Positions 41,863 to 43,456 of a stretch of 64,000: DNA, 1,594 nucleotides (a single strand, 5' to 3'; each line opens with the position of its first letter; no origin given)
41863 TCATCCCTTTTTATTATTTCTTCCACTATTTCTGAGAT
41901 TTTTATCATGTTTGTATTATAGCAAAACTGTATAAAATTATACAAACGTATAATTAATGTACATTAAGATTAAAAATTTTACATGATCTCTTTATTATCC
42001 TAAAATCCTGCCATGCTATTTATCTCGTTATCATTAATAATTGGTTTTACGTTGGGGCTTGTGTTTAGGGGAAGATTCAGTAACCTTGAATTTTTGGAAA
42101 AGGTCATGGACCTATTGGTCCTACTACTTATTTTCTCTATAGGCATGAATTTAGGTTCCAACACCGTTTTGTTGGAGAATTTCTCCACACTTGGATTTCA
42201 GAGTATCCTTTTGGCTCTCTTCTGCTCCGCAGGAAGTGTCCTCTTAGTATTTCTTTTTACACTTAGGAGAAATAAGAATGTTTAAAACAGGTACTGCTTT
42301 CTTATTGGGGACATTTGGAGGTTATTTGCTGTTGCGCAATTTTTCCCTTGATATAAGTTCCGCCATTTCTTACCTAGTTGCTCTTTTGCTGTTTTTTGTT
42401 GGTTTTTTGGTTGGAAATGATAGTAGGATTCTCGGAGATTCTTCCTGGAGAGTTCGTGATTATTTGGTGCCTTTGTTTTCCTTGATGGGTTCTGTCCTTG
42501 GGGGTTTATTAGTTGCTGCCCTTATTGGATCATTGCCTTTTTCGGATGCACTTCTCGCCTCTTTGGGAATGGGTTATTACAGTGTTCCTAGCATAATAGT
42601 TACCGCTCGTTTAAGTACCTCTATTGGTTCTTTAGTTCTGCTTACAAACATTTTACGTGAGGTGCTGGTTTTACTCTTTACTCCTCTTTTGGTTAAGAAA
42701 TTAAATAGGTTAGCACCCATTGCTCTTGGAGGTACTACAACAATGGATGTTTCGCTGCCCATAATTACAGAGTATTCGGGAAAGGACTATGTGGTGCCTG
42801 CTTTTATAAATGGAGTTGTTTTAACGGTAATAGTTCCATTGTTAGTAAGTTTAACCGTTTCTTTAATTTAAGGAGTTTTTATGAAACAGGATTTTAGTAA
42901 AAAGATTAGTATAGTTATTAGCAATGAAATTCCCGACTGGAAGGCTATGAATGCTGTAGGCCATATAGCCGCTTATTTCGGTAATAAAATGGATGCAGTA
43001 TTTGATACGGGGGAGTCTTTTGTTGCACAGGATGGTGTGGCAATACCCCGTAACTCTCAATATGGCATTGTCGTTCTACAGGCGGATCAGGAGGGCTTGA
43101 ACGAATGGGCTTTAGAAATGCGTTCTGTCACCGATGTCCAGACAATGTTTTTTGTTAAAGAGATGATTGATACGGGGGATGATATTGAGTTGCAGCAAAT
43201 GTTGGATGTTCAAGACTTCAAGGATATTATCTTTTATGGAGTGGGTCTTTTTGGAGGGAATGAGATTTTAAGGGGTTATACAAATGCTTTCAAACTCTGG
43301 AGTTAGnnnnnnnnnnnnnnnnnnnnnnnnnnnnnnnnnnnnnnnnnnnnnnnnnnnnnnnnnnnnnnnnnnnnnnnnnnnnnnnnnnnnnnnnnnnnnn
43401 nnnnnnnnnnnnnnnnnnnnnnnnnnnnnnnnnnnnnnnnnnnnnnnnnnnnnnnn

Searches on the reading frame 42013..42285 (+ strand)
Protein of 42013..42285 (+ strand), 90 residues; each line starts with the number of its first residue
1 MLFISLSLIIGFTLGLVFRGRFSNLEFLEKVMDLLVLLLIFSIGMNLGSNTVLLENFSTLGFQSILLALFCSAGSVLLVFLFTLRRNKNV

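Call 41: search_protein_families(library=pfam, proteins=[window:42013-42285:+], max_evalue=0.001)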
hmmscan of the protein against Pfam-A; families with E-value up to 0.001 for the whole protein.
window:42013-42285:+ (90 aa): 1 family
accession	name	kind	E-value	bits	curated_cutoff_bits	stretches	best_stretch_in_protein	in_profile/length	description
PF03956.18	Lys_export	-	2.8e-08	34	23.8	1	7-83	3-77/190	Lysine exporter LysO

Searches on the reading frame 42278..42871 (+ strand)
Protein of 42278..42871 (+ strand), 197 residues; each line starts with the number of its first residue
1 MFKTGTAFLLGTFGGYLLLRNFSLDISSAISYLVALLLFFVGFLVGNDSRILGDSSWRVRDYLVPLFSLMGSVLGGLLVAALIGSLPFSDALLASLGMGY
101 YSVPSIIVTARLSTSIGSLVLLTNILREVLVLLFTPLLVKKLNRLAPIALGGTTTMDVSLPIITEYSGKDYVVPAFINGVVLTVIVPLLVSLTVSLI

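Call 5: search_protein_families(library=ncbifam, proteins=[window:42278-42871:+])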
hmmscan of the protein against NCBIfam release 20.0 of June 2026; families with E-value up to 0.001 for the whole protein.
window:42278-42871:+ (197 aa): 0 families

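Call 7: search_protein_families(library=pfam, proteins=[window:42278-42871:+], max_evalue=0.01)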
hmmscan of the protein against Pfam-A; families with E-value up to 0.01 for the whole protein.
window:42278-42871:+ (197 aa): 1 family
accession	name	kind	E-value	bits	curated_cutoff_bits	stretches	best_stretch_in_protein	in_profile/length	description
PF03956.18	Lys_export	-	1.1e-50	172.3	23.8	1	7-193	3-189/190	Lysine exporter LysO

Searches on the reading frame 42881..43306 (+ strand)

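Call 5: search_protein_families(library=ncbifam, proteins=[window:42881-43306:+])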
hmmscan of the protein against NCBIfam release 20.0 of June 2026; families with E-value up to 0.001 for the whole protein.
window:42881-43306:+ (141 aa): 0 families

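Call 7: search_protein_families(library=pfam, proteins=[window:42881-43306:+], max_evalue=0.01)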
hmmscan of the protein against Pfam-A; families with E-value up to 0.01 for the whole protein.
window:42881-43306:+ (141 aa): 1 family
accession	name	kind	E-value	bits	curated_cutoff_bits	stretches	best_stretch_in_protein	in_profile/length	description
PF09391.15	DUF2000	-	2.6e-18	66.7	25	1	7-140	1-132/133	Protein of unknown function (DUF2000)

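Call 92: search_protein_families(library=ncbifam, proteins=[window:42881-43306:+], max_evalue=0.01)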
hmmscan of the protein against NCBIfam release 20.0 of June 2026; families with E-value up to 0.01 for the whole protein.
window:42881-43306:+ (141 aa): 0 families
